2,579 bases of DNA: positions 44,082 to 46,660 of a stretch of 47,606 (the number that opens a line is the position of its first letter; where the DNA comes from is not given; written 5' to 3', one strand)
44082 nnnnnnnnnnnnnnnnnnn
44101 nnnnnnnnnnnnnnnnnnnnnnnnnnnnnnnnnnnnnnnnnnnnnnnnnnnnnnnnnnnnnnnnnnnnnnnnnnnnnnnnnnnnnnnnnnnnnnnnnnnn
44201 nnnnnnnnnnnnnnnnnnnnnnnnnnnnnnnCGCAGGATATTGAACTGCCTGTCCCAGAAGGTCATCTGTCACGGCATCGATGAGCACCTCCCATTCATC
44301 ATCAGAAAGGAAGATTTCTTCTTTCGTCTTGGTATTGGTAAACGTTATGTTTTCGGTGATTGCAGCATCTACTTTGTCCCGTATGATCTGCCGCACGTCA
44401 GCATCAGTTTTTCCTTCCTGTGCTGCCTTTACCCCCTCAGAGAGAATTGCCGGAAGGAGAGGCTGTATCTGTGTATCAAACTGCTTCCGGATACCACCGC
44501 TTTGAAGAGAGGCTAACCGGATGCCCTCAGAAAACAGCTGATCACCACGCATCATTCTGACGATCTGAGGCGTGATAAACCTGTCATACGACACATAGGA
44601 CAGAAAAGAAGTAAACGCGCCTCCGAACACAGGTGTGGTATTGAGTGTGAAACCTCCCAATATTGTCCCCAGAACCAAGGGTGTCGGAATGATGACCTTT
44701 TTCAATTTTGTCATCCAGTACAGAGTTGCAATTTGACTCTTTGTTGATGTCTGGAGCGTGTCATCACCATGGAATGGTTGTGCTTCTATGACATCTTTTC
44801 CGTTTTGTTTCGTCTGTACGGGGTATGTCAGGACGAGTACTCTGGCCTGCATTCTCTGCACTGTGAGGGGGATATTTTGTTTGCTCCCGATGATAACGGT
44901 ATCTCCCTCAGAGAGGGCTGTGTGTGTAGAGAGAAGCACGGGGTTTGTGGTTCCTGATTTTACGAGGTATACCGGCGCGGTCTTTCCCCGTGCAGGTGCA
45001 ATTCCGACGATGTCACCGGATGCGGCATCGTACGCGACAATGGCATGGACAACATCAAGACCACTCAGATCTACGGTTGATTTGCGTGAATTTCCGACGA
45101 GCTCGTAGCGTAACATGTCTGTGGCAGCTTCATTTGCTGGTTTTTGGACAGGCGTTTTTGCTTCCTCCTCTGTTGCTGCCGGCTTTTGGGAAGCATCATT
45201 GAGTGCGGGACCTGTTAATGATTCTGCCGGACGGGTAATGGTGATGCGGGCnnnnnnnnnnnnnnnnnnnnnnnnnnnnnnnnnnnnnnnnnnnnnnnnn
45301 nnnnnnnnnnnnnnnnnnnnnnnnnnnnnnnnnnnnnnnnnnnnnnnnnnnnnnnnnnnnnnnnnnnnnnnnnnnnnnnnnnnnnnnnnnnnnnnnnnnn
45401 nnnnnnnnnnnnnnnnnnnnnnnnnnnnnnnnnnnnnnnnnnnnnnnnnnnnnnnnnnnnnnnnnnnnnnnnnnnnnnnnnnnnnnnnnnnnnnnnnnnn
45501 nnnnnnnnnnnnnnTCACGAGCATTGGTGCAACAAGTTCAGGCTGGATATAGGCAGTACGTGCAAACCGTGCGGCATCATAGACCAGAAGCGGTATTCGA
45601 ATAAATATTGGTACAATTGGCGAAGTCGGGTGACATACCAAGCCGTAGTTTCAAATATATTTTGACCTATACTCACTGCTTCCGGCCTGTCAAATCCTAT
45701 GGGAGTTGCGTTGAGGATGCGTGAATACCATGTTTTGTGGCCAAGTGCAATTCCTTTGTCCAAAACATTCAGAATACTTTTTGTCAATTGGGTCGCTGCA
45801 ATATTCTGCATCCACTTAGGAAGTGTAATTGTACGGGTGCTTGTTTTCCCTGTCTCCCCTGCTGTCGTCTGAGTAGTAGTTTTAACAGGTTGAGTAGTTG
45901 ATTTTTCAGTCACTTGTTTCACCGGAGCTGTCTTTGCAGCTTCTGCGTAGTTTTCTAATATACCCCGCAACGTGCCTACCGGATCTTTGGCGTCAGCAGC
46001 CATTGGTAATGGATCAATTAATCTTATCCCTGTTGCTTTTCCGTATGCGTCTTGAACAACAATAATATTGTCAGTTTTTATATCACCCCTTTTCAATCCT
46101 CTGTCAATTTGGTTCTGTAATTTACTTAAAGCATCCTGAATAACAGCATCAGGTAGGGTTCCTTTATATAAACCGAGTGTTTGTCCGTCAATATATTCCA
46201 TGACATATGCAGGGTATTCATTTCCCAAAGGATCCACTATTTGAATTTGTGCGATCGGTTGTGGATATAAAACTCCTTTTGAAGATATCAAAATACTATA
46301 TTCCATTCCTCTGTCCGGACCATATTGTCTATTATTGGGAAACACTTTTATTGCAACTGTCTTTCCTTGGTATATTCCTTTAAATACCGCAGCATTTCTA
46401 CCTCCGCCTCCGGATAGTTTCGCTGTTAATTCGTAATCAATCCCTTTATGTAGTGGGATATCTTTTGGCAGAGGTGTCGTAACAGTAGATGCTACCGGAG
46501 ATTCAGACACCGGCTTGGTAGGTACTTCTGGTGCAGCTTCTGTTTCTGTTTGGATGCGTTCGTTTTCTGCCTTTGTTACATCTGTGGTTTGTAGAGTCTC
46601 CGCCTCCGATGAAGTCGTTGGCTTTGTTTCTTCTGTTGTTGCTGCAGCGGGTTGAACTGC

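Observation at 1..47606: The whole window is a ~47-kb imperfect palindrome: two ~23.6-kb mirror arms with a 45-nt spacer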

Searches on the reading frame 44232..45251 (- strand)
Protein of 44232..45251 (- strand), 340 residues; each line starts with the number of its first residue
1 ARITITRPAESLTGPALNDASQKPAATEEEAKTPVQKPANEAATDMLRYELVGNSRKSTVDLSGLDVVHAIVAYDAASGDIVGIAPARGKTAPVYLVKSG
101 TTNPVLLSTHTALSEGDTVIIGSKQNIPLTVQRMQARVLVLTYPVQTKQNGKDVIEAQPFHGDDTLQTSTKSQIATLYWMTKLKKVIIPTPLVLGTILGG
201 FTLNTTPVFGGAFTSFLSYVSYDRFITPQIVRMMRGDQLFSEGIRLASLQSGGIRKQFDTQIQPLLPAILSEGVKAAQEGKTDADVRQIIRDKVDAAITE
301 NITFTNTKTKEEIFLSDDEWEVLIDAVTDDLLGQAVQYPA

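Call 55: search_protein_representatives(protein=window:44232-45251:-)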
Query: 340 residues. Proteins with E-value up to 0.001 (for the whole library): 1; up to 1e-10: 1; up to 1e-30: 1. The best 1 are listed.
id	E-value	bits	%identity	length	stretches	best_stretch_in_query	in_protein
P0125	1.3e-58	215.0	98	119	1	208-313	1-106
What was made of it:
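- Tried and rejected: The right-end partner was not found by the representative search, which returned only the window's own 119-aa ORF (call 55).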

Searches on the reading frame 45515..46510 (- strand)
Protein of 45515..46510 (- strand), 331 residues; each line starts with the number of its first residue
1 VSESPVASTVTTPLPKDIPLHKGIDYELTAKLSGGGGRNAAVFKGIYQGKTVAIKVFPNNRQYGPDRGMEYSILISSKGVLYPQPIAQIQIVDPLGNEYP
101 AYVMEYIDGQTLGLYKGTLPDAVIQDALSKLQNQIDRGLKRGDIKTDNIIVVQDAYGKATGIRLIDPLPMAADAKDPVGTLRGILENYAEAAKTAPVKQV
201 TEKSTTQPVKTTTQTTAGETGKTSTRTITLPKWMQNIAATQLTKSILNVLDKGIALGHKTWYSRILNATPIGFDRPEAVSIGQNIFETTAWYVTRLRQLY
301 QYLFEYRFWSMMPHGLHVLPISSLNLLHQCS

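Call 5: search_protein_families(library=pfam, proteins=[window:45515-46510:-], max_evalue=0.01)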
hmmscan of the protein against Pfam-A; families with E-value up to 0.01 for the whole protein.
window:45515-46510:- (331 aa): 0 families

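Call 36: search_protein_families(library=pfam, max_evalue=0.1, proteins=[window:45515-46510:-])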
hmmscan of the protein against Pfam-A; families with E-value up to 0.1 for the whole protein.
window:45515-46510:- (331 aa): 1 family
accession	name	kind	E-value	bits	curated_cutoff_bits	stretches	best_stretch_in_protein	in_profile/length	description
PF00069.31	Pkinase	-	0.093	12.5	31.7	0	35-166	8-141/263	Protein kinase domain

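Call 37: search_protein_families(library=ncbifam, max_evalue=0.01, proteins=[window:45515-46510:-])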
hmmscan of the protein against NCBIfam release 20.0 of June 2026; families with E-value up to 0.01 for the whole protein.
window:45515-46510:- (331 aa): 2 families
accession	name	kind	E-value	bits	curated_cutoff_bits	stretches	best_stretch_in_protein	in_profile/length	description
NF058632.1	SerThrKinPrkT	equivalog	4.1e-05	22.7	280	1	36-166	31-161/322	serine/threonine protein kinase PrkT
NF047741.1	antiphage_MADS6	equivalog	6.3e-05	21.7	460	1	24-139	495-604/612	methylation-associated defense system protein kinase MAD6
